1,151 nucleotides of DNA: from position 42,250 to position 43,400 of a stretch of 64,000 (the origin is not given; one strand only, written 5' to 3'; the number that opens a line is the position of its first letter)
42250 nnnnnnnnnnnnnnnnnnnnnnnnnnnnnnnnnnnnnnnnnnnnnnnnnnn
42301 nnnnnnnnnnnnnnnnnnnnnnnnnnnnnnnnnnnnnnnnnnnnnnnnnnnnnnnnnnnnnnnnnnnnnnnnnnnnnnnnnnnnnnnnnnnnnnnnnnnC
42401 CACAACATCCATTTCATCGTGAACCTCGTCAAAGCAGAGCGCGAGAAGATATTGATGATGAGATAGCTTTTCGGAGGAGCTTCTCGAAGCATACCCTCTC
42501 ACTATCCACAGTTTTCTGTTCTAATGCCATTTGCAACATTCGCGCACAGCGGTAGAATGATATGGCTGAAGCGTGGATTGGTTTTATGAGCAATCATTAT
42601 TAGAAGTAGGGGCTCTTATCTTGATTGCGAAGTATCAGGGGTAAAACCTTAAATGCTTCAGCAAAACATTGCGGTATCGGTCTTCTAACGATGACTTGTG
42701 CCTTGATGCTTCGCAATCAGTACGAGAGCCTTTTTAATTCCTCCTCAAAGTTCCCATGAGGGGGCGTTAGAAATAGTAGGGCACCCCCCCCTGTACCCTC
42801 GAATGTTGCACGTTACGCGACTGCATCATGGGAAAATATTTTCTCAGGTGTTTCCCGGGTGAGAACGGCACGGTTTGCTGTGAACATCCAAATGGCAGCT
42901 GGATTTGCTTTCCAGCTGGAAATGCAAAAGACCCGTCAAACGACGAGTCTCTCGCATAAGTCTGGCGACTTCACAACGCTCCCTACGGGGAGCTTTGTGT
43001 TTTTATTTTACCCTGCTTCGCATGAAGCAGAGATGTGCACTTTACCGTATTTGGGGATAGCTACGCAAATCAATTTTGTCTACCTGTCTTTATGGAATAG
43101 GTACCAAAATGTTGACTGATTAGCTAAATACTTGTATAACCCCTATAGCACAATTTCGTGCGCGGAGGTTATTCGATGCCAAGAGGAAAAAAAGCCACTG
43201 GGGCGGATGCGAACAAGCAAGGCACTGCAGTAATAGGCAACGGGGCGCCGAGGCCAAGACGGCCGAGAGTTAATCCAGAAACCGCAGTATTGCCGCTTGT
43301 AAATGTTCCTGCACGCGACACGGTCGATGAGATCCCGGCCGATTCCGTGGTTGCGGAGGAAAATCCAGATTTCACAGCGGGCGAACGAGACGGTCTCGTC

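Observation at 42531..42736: Candidate novel structured sRNA with its own promoter and terminator downstream of tgt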

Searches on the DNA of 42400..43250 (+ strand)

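Call 4: search_rna_families(source=window, start=42400, end=43250, threshold=evalue, max_evalue=10, show_alignments=3)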
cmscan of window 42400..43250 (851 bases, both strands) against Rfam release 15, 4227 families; matches with E-value up to 10: 1.
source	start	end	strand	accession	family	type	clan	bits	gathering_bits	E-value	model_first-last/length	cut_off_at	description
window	43003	43111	-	RF02317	TtnuHACA10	Gene; snRNA; snoRNA; HACA-box;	-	18.8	100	9.7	1-104/104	no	Tetrahymena snoRNA TtnuHACA10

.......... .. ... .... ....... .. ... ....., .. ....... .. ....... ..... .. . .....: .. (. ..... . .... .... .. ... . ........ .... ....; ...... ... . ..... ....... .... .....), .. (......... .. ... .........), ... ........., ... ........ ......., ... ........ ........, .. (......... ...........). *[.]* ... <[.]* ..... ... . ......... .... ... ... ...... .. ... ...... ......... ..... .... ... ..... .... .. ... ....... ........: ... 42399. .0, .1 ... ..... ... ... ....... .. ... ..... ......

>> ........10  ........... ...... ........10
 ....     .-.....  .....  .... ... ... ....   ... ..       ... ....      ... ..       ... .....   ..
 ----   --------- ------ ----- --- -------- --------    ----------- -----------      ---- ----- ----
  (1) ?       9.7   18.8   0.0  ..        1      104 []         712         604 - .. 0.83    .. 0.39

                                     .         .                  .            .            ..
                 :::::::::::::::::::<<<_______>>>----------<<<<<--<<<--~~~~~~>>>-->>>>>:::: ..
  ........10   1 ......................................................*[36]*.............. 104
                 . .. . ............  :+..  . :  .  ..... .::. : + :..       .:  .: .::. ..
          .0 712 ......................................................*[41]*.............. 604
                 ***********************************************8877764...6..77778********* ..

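Call 33: search_dna_similar(query=window:42459-43108:+, collection=phages, mode=distant, max_evalue=0.01)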
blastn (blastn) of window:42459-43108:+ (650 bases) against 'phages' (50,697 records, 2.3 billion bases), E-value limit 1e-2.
No match.

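Call 34: search_dna_similar(query=window:42459-43108:+, collection=plasmids, mode=distant, max_evalue=0.01)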
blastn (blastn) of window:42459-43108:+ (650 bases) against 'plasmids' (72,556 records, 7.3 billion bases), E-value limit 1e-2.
No match.

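Call 61: build_rna_model(alignment_id=A3, structure=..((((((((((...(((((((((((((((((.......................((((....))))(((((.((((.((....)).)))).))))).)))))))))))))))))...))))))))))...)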
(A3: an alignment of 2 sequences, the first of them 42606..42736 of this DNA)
Model R1 built from alignment A3 (2 sequences, 131 columns); structure: as given.
model positions 131; base pairs 42; branch points 1; effective number of sequences 0.68; information 0.589 bits per position. Calibrated on 0.2 Mb of random sequence (short: E-values are rough).
structure used (alignment columns):
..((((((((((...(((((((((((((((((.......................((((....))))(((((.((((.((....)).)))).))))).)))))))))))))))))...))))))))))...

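Call 62: search_with_rna_model(model_id=R1, sources=[window, L001, L002, L003, L004, L005, L006, L007, L008, L009, L010, L011, L012, L081, L082, L083, L084, L089, L090, L091], max_evalue=10)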
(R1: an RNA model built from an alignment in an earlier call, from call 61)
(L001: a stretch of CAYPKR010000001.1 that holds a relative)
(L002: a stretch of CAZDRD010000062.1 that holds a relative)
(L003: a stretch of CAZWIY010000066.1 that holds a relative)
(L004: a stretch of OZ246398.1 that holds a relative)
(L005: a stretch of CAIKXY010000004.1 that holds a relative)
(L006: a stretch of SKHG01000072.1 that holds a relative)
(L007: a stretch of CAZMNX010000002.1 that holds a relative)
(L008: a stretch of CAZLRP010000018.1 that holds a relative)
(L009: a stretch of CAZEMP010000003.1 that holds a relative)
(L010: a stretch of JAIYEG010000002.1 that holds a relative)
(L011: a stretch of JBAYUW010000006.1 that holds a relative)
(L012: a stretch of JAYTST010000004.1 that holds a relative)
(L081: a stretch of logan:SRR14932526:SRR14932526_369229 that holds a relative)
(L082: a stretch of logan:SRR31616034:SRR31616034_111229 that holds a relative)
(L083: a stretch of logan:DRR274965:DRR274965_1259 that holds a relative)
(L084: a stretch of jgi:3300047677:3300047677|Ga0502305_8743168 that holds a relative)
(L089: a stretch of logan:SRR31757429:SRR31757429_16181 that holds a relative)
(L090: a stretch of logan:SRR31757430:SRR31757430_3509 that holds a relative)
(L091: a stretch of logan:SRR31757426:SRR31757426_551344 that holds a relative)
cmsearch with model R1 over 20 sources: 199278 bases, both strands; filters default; matches with E-value up to 10: 3.
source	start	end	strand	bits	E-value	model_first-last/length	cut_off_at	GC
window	42606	42736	+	163.7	2.2e-32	1-131/131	no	0.44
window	42605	42735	-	35.7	4.7e-05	1-131/131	no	0.44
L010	3555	3603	+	11.4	7.3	1-131/131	no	0.41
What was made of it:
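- On Housekeeping sRNA (6S-like): The covariance model built from the hairpin finds nothing in 19 relatives' loci (call 62).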

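Call 76: search_rna_families(source=window, start=42555, end=42745, threshold=evalue, max_evalue=10)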
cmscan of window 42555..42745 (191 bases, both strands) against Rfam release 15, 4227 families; matches with E-value up to 10: 5.
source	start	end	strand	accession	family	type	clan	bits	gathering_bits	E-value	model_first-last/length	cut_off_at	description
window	42603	42740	+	RF04173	MIR847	Gene; miRNA;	-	36.5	184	1.4e-06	1-164/164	no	MIR847 microRNA precursor family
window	42586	42643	+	RF02092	mir-2970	Gene; miRNA;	-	12.2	72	9.2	1-80/80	no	mir-2970 microRNA precursor family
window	42715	42743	-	RF01509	Afu_300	Gene; snRNA; snoRNA; CD-box;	-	11.5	40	7.3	65-91/91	no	A. fumigatus snoRNA Afu_300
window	42637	42656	+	RF01101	TLS-PK6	Cis-reg;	-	11.5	44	8.2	1-40/40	no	Pseudoknot of tRNA-like structure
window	42715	42733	-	RF01144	sR17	Gene; snRNA; snoRNA; CD-box;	-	9.7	36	5.2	37-55/55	no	Small nucleolar RNA sR17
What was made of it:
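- On Attenuator / riboswitch: No aptamer family matches (calls 4, 76).
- Closest known: 6S RNA. Different: No Rfam 6S match even at E <= 10 (calls 4, 76).
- Checked: At E <= 10 the only hit is a generic long-hairpin match to a plant miRNA precursor model, 36.5 bits against a gathering score of 184 (calls 4, 76).
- No known aptamer matches (calls 4, 76).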

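Call 77: search_rna_families(source=window, start=42736, end=43110, threshold=evalue, max_evalue=10)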
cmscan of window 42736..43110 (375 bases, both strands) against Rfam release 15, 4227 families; matches with E-value up to 10: 1.
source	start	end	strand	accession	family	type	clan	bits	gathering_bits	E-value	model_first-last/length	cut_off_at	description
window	42976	43081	+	RF03026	RT-5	Gene; sRNA;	-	13.4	45.7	7.1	1-104/104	no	RT-5 RNA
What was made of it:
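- On Known structured RNA families (6S, SRP, RNase P, tmRNA, riboswitches; Rfam 15): At E <= 10 there are only chance or generic hits: MIR847 36.5 bits against 184, RT-5 13.4 against 45.7 (calls 4, 76, 77).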

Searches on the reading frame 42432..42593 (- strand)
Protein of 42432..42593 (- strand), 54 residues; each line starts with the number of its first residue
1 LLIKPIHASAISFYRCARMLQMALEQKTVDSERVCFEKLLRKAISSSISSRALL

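Call 41: search_protein_families(library=phrogs, proteins=[window:42432-42593:-], max_evalue=1)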
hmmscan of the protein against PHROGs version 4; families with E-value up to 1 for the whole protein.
window:42432-42593:- (54 aa): 0 families

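Call 42: search_protein_families(library=pfam, proteins=[window:42432-42593:-], max_evalue=1)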
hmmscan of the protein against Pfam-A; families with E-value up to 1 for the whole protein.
window:42432-42593:- (54 aa): 1 family
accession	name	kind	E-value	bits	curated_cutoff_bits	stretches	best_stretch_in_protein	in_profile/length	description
PF18282.7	RAP80_UIM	-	0.03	14.5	27.3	1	26-50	25-49/57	RAP80 N-terminal ubiquitin interaction motif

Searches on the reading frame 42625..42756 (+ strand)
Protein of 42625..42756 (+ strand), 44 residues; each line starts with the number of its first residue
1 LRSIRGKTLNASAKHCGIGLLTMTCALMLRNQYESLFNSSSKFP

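Call 39: list_cluster_members(proteins=[window:42625-42756:+, window:42828-42956:+, window:42859-43116:+, window:42905-43057:+, window:42603-42716:-, window:42770-42871:-, window:42847-42957:-, window:42432-42593:-, window:43158-43733:+, window:43176-43733:+])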
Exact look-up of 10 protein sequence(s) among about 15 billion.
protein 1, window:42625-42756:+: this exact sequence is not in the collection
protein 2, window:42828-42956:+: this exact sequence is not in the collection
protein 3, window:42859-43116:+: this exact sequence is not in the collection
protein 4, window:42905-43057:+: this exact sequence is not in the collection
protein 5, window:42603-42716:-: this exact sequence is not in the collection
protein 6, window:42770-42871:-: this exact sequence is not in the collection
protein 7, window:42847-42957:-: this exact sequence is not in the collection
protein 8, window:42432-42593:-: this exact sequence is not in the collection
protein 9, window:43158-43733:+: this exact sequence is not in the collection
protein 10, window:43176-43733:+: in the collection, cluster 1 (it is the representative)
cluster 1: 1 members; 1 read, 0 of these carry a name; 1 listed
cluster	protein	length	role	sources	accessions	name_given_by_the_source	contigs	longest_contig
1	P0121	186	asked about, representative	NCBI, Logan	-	-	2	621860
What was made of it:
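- Tried and rejected: Exact look-up in 15 billion proteins (call 39).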

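Call 41: search_protein_families(library=phrogs, proteins=[window:42625-42756:+], max_evalue=1)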
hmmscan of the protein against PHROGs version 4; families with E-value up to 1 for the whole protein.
window:42625-42756:+ (44 aa): 0 families

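Call 42: search_protein_families(library=pfam, proteins=[window:42625-42756:+], max_evalue=1)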
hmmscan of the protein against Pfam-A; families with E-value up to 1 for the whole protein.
window:42625-42756:+ (44 aa): 0 families

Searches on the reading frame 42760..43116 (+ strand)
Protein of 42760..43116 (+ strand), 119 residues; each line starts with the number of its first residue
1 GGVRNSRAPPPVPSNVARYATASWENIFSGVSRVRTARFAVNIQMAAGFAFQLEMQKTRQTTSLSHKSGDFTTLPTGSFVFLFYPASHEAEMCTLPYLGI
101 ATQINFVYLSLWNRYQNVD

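Call 63: search_protein_representatives(protein=window:42760-43116:+)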
Query: 119 residues. Proteins with E-value up to 0.001 (for the whole library): 0; up to 1e-10: 0; up to 1e-30: 0. The best 0 are listed.
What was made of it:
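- On Integrative element at a gene's 3' end: The 119-codon open frame has no relative among 1.84 billion proteins (call 63).
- Tried and rejected: Exhaustive HMMER search of the 119-codon open frame against 1.84 billion proteins, with 0 hits (call 63).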

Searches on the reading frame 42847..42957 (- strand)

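Call 41: search_protein_families(library=phrogs, proteins=[window:42847-42957:-], max_evalue=1)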
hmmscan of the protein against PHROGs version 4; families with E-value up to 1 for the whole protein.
window:42847-42957:- (37 aa): 1 family
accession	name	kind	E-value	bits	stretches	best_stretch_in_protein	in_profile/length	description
phrog_27349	-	unknown function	0.078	13.9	1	5-18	14-27/33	-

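Call 42: search_protein_families(library=pfam, proteins=[window:42847-42957:-], max_evalue=1)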
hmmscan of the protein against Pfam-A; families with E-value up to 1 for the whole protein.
window:42847-42957:- (37 aa): 0 families
